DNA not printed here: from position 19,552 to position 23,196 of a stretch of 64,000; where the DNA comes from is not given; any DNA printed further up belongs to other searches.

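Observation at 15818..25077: Five-gene translationally coupled operon: transmembrane vWA protein, giant tubulin/FtsZ-like GTPase, two unknown proteins, zinc-ribbon P-loop GTPase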

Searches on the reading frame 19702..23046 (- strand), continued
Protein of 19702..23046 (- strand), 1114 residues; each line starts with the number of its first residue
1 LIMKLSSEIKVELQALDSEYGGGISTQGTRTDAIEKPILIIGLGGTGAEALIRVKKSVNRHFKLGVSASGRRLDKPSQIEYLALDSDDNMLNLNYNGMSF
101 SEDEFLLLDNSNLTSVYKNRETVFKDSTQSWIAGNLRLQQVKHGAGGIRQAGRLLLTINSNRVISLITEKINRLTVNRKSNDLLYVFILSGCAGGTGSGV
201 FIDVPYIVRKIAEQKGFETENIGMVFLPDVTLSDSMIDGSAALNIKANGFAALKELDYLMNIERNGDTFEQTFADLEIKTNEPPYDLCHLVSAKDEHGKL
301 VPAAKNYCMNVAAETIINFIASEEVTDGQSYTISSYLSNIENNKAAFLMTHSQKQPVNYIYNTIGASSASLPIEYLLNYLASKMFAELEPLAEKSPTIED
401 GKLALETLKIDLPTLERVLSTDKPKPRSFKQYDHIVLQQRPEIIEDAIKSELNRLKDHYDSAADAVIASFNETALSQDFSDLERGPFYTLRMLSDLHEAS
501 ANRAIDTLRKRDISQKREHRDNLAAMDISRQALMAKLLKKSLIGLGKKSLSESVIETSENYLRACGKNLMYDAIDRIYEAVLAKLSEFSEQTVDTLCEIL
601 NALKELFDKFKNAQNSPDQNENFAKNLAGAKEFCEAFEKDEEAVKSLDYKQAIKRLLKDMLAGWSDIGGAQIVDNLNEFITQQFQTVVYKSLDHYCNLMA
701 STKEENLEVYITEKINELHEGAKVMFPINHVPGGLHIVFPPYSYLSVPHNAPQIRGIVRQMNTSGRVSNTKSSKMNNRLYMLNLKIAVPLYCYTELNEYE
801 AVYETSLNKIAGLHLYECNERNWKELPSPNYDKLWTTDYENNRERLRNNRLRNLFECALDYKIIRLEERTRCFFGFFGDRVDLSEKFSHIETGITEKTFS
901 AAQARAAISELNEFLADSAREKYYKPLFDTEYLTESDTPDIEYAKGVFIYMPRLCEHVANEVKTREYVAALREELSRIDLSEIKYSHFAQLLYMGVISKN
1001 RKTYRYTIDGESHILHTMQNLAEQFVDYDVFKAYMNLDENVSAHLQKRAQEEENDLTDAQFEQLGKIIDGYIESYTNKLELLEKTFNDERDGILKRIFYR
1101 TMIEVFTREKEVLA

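Call 32: find_encoding_contigs(protein=P0101, flank=10000, max_places=1)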
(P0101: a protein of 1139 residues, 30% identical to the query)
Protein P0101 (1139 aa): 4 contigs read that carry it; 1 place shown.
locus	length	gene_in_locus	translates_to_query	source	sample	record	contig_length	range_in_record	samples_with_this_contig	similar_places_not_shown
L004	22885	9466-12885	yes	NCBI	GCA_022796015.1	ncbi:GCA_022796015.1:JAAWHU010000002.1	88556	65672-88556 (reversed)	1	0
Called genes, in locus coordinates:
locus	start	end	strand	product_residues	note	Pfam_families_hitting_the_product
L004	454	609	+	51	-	-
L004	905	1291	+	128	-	-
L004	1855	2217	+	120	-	PF12844:HTH_19, PF01381:HTH_3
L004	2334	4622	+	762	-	-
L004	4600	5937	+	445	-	-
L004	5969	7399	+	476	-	PF25302:NADase_transloc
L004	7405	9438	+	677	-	PF00092:VWA, PF13519:VWA_2, PF17892:Cadherin_5 (faint), PF17963:Big_9 (weak)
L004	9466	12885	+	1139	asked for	PF13809:Tubulin_2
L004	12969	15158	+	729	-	-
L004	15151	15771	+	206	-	-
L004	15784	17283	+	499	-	PF19993:DO-GTPase2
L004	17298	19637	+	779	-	-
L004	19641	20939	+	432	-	PF00092:VWA, PF13519:VWA_2 (weak)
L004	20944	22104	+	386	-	PF13308:YARHG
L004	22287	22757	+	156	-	PF00578:AhpC-TSA, PF08534:Redoxin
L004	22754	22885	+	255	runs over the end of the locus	PF03883:H2O2_YaaD, PF21818:DUF6884 (weak)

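Call 33: find_encoding_contigs(protein=P0127, flank=10000, max_places=1)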
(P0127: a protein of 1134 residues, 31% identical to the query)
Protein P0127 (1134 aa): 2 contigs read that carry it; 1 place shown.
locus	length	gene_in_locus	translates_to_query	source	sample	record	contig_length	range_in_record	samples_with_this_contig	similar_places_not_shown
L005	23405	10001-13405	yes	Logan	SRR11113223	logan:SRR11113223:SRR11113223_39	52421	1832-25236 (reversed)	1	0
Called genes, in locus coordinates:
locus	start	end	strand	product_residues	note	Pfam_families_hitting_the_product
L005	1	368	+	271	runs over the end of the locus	PF13489:Methyltransf_23, PF05175:MTS, PF01209:Ubie_methyltran (faint), PF02353:CMAS (weak), PF13847:Methyltransf_31, PF08241:Methyltransf_11, PF08242:Methyltransf_12, PF13649:Methyltransf_25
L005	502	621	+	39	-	-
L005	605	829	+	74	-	-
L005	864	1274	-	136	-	-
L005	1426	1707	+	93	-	-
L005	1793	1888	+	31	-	-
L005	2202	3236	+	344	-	-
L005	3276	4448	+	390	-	PF19993:DO-GTPase2 (faint)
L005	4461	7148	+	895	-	PF20013:GAP1-N2, PF20014:GAP1-M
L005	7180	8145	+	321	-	-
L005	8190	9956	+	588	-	PF05762:VWA_CoxE (weak), PF00092:VWA, PF13519:VWA_2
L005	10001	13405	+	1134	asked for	PF13809:Tubulin_2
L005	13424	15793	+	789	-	-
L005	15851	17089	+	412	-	PF05762:VWA_CoxE, PF00092:VWA, PF13519:VWA_2, PF13768:VWA_3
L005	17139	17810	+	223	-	-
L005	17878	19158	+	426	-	PF19975:DO-GTPase1 (weak), PF19993:DO-GTPase2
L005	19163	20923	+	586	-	PF20013:GAP1-N2, PF20014:GAP1-M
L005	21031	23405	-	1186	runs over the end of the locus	PF00082:Peptidase_S8, PF19077:Big_13 (faint), PF02225:PA, PF12733:Cadherin-like (faint), PF06280:fn3_5, PF27332:TP_0781 (faint), PF24893:DUF7743 (weak), PF09136:Glucodextran_B (weak)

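Call 43: search_protein_families(library=pfam, proteins=[L003:13394-15760:+, L005:13424-15793:+, L004:12969-15158:+, L003:17115-17768:+, L004:15151-15771:+, L005:17139-17810:+, L004:17298-19637:+, L005:7180-8145:+, L005:2202-3236:+], max_evalue=1)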
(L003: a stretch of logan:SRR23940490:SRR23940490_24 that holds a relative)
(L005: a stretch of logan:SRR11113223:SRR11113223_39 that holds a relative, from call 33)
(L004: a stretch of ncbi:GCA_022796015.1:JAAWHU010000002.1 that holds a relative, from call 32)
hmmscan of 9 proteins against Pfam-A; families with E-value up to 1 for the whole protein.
L003:13394-15760:+ (788 aa): 1 family
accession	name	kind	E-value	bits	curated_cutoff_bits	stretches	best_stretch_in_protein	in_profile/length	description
PF13809.12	Tubulin_2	-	0.00051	19.8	27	1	176-334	198-354/356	Tubulin like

L005:13424-15793:+ (789 aa): 2 families
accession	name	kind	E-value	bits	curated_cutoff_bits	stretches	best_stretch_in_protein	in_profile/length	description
PF13809.12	Tubulin_2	-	0.11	12.1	27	1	204-339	224-353/356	Tubulin like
PF24384.1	Ig_TMM62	-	0.48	10.5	27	1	42-104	51-115/128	TMEM62 Ig-like domain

L004:12969-15158:+ (729 aa): 1 family
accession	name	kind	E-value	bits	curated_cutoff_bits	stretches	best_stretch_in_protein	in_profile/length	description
PF01777.24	Ribosomal_L27e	-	0.013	16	24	0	87-126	30-71/85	Ribosomal L27e protein family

L003:17115-17768:+ (217 aa): 1 family
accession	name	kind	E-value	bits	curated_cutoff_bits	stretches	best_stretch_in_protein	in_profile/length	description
PF01491.21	Frataxin_Cyay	-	0.049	14.2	21.3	1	98-141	46-90/107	Frataxin-like domain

L004:15151-15771:+ (206 aa): 1 family
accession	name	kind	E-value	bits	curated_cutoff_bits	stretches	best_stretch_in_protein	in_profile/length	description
PF24640.1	DUF7635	-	0.043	13.4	27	1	61-119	10-65/327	Domain of unknown function (DUF7635)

L005:17139-17810:+ (223 aa): 0 families

L004:17298-19637:+ (779 aa): 0 families

L005:7180-8145:+ (321 aa): 4 families
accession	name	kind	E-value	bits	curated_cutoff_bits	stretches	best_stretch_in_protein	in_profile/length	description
PF01639.22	v110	-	0.052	13.9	25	1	98-145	40-86/104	Viral family 110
PF12773.13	DZR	-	0.3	11.7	27.3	1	40-62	12-32/45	Double zinc ribbon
PF18912.6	DZR_2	-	0.35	11.2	27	0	40-62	21-44/56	Double zinc ribbon domain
PF01155.25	HypA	-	0.76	10.3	28.9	0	37-64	67-96/112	Hydrogenase/urease nickel incorporation, metallochaperone, hypA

L005:2202-3236:+ (344 aa): 2 families
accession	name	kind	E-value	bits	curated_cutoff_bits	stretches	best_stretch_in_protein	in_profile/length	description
PF16834.11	CSM2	-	0.0096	16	27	1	26-126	8-104/201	Shu complex component Csm2, DNA-binding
PF14686.12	fn3_3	-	0.2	11.9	24.4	1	189-210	33-53/75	Polysaccharide lyase family 4, domain II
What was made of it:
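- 17855..19705 (-): TUB2: 616-aa pseudo-tubulin. Rossmann-like N-terminal domain without glycine-rich GTP loops, long coiled-coil hairpin (aa 309-436), C-terminal alpha/beta region. Paenibacillus TUB2 vs Pfam Tubulin_2: 5e-4 (call 43).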

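Call 46: find_related_loci(query=A3, collection=genome_contigs, flank=10000)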
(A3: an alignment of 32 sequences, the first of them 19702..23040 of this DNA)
Query A3 (1112 aa) in genome_contigs; peptide patterns used: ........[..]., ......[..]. (x = any residue, [..] = any of these).
600 stretches matched a pattern (row limit reached: there are more); 530 encode a relative of the query (tblastn E <= 1e-3); the best 80 are kept; 80 distinct loci.
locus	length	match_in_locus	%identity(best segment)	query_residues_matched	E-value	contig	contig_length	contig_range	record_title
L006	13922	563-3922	81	1-1112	0e+0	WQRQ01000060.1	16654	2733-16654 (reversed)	MAG: Defluviitaleaceae bacterium isolate Co191P1bin4 JGI24694J35173_10002116, whole genome shotgun sequence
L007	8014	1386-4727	76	1-1112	0e+0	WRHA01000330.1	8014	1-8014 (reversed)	MAG: Defluviitaleaceae bacterium isolate Nt197P1bin7 JGI24703J35330_11747738, whole genome shotgun sequence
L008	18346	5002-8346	65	1-1112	0e+0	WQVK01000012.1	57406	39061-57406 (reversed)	MAG: Defluviitaleaceae bacterium isolate Emb289P1bin132 Ga0123355_10000376, whole genome shotgun sequence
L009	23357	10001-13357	59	1-1111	0e+0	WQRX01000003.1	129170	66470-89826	MAG: Defluviitaleaceae bacterium isolate Co191P1bin64 JGI24694J35173_10000017, whole genome shotgun sequence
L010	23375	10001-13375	54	1-1111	0e+0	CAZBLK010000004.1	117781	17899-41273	MAG TPA_asm: uncultured Defluviitaleaceae bacterium isolate SRP242652_co3_68 genome assembly, contig: NODE_51_length_117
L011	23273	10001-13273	32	7-1089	1e-138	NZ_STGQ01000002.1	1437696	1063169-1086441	Paenibacillus dokdonensis strain YH-JAE5 JAE5_2, whole genome shotgun sequence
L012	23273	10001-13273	32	7-1089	7e-138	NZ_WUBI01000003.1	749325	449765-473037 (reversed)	Paenibacillus dendrobii strain HJL G12 NODE_3, whole genome shotgun sequence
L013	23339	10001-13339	32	7-1100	8e-135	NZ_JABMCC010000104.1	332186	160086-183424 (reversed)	Paenibacillus taichungensis strain DSM 19942 k141_161, whole genome shotgun sequence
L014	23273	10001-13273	32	7-1089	2e-134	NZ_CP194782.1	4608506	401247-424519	Paenibacillus sp. SN-8-1 chromosome, complete genome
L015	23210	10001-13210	32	7-1058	3e-134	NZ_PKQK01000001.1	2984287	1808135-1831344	Paenibacillus sp. PCH8 unitig_0, whole genome shotgun sequence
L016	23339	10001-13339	32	7-1100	2e-133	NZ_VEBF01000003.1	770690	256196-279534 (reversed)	Paenibacillus xylanexedens strain DE0301 NODE_3_length_770690_cov_49.684964, whole genome shotgun sequence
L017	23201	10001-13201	32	7-1055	8e-133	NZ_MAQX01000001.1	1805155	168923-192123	Bacillus sp. FJAT-26390 scaffold1, whole genome shotgun sequence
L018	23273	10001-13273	32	7-1089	8e-133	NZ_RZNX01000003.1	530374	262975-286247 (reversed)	Paenibacillus zeisoli strain 3-5-3 Scaffold3, whole genome shotgun sequence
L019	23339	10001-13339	31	7-1100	5e-133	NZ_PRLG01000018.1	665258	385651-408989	Paenibacillus illinoisensis strain E3 NODE_45_length_665218_cov_299.224548, whole genome shotgun sequence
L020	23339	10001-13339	31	7-1100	9e-133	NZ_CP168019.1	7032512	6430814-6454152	Paenibacillus amylolyticus strain Cl19 chromosome, complete genome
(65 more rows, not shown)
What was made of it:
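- More than 530 species-level genomes carry relatives (call 46).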

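Call 53: search_solved_structures(query=A3, max_evalue=1, show_alignments=2)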
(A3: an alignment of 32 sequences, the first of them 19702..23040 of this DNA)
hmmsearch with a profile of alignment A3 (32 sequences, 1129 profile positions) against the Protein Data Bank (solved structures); distinct sequences matched with E-value up to 1: 2.
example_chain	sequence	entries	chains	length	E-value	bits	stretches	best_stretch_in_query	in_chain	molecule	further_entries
2x75_A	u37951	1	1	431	0.13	13.3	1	651-719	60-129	ADENYLOSUCCINATE LYASE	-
6kos_A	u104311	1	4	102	0.22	12.5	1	579-675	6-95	SUWA (Super WA20)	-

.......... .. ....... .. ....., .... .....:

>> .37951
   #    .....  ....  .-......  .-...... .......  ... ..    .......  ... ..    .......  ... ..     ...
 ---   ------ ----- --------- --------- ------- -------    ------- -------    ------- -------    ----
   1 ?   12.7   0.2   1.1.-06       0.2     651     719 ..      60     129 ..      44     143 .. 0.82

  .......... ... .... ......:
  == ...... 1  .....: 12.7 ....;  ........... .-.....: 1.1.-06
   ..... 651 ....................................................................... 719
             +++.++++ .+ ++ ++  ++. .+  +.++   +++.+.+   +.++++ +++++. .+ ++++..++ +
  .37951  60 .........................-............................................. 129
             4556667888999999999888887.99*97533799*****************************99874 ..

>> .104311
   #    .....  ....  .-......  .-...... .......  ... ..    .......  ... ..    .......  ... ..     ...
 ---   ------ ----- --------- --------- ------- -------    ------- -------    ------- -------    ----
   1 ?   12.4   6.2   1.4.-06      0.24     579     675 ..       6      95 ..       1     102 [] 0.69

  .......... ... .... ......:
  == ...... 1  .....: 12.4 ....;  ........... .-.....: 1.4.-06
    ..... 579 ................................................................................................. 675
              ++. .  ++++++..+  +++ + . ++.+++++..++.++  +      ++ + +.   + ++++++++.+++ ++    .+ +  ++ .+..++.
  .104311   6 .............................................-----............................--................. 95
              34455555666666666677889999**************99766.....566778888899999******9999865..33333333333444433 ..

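Call 62: find_related_loci(query=A3, collection=viral_contigs, flank=8000)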
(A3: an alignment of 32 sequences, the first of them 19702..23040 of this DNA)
Query A3 (1112 aa) in viral_contigs; peptide patterns used: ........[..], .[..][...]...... (x = any residue, [..] = any of these).
64 stretches matched a pattern; 2 encode a relative of the query (tblastn E <= 1e-3); 2 distinct loci.
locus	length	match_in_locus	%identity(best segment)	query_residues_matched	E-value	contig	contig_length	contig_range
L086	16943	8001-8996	23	37-386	1e-10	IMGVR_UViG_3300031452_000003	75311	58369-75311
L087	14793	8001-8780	24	29-259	1e-6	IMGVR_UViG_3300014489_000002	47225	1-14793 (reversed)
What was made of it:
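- Only two remote relatives occur in 2.9 million viral contigs (call 62).
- Tried and rejected: The viral contig scan returned two remote hits only (call 62), so the system is not phage-borne.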

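Call 67: search_protein_families(library=padloc, proteins=[L010:2614-5457:+, L010:6484-7830:+, L010:863-2137:-, L009:17307-18899:-, L009:19070-20500:+, L009:21791-23329:-, L008:13387-14967:-, L009:5747-7027:+], max_evalue=1e-8)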
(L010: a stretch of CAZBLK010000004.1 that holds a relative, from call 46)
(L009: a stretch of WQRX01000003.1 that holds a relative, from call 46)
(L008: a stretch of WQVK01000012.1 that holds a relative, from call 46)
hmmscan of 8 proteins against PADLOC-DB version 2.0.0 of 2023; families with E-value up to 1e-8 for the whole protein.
L010:2614-5457:+ (947 aa): 2 families
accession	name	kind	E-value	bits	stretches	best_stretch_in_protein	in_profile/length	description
PDLC04135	mad3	-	6.9e-106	352.9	2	625-941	6-368/374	mads_3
PDLC04140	mad8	-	2.5e-42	143.5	2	626-901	14-238/314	mads_8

L010:6484-7830:+ (448 aa): 0 families

L010:863-2137:- (424 aa): 0 families

L009:17307-18899:- (530 aa): 0 families

L009:19070-20500:+ (476 aa): 28 families (the best 25 are shown)
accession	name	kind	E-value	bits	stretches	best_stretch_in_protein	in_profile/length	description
PDLC03356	MTase_II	-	5.2e-31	106.1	1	15-249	95-321/545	Type II methyltransferase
PDLC03348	MTase_II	-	2e-26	90.7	1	77-269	291-489/727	Type II methyltransferase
PDLC03335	MTase_II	-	4.8e-26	89.6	1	15-252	64-323/607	Type II methyltransferase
PDLC04134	mad2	-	2.2e-25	87.4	1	18-231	258-447/492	mads_2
PDLC03248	MTase_II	-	7.8e-24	82.3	1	27-252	6-217/521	Type II methyltransferase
PDLC03267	MTase_II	-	6.2e-21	72.9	1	30-252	13-238/539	Type II methyltransferase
PDLC03604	REase_MTase_IIG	-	1.1e-20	71.4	1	120-305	532-727/1011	Type IIG restriction enzyme-methyltransferase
PDLC03226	MTase_II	-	1.8e-18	64.5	1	29-214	15-217/579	Type II methyltransferase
PDLC03258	MTase_II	-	2.6e-18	64.3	1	11-234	3-206/366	Type II methyltransferase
PDLC02525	PglX|PglXI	-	8e-18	62.4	1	116-224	449-554/607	PglX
PDLC03719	oMTase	-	2.5e-17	61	1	14-251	9-232/387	orphan methyltransferase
PDLC03338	MTase_II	-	8.9e-17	59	1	15-254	114-374/604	Type II methyltransferase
PDLC03600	REase_MTase_IIG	-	2.3e-16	57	1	105-228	479-599/1205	Type IIG restriction enzyme-methyltransferase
PDLC02521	PglX|PglXI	-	6.6e-16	55.4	1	116-227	475-582/1174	PglX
PDLC03311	MTase_II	-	2.5e-15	54.2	1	52-239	41-217/464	Type II methyltransferase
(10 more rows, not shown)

L009:21791-23329:- (512 aa): 0 families

L008:13387-14967:- (526 aa): 0 families

L009:5747-7027:+ (426 aa): 0 families
